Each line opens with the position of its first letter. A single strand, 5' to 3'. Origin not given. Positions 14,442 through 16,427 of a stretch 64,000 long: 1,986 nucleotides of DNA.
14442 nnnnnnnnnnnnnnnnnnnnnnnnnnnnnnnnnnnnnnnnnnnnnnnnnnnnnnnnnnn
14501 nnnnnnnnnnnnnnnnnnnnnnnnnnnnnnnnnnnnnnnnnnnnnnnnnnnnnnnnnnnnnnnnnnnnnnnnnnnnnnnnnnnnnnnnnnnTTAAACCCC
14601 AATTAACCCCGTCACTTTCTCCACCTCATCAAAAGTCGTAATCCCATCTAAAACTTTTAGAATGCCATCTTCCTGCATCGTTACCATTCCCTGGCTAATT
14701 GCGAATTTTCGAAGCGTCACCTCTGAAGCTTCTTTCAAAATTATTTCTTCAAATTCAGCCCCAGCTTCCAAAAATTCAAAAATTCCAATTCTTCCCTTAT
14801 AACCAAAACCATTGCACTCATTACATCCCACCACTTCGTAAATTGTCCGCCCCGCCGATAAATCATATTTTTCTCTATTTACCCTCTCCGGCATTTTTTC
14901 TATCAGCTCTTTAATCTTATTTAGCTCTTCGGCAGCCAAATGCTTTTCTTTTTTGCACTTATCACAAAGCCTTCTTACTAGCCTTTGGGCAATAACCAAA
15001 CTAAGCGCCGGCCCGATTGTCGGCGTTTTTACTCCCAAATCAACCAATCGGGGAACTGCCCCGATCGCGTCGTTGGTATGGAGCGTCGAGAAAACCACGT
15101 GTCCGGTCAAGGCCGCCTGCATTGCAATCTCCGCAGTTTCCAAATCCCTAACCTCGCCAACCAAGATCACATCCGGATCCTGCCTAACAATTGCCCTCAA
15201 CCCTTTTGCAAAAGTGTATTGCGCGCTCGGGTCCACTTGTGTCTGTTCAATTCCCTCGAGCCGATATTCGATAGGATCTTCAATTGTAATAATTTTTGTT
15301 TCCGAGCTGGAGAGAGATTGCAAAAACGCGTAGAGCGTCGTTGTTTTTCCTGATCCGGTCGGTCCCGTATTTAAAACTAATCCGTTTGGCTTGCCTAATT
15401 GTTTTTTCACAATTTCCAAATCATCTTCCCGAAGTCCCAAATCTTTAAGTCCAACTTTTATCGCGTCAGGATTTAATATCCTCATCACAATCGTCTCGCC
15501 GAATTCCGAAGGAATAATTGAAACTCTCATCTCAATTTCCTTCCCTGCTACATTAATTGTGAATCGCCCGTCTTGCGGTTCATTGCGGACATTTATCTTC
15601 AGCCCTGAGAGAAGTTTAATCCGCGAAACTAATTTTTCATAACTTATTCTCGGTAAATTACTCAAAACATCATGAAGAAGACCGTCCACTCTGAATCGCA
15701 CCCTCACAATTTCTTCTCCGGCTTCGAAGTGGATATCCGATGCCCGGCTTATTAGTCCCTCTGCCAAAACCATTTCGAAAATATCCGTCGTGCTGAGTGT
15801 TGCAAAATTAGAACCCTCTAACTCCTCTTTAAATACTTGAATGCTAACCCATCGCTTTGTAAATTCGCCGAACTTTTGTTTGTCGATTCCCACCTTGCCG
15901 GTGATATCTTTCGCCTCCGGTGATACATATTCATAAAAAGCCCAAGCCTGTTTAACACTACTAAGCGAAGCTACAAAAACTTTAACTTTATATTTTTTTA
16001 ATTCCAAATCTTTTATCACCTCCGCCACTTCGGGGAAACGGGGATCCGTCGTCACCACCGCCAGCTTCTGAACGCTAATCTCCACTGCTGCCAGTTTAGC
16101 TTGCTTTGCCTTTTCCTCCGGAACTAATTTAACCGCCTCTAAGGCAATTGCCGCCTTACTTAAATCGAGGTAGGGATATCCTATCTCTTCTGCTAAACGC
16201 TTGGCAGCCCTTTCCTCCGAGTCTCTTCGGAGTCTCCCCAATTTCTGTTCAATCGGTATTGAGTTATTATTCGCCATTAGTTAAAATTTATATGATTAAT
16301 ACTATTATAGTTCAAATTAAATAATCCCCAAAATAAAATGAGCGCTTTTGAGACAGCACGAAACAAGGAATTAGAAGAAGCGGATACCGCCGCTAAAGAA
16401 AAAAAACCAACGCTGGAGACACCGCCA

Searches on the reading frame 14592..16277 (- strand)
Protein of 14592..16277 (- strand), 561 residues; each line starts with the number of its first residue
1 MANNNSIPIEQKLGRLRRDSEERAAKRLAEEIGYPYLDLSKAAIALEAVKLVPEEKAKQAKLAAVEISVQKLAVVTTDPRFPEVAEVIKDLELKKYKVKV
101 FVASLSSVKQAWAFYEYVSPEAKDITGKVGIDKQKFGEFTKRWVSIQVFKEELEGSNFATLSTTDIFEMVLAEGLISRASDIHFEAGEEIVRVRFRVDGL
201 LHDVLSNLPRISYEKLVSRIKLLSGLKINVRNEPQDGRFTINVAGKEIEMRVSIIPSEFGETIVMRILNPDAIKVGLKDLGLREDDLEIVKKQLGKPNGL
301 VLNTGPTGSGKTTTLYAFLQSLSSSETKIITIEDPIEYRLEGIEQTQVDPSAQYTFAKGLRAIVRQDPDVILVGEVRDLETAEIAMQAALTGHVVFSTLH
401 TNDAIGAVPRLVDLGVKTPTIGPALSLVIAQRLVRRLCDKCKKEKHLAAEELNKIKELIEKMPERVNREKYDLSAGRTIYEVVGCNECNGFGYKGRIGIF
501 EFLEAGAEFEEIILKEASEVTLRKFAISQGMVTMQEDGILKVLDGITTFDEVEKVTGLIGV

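Call 21: search_protein_families(library=pfam, proteins=[window:14592-16277:-])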
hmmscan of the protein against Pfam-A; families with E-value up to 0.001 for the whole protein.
window:14592-16277:- (561 aa): 3 families
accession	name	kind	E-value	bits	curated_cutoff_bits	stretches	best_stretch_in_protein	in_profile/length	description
PF00437.27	T2SSE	-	6.2e-122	407.3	24.9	1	168-553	13-369/370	Type II/IV secretion system protein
PF05157.20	MshEN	-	5.1e-08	33.2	23.1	1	33-112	2-80/90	MshEN domain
PF25199.1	nSTAND_NTPase5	-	0.00041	20.6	34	0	294-345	37-89/145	Novel STAND NTPase 5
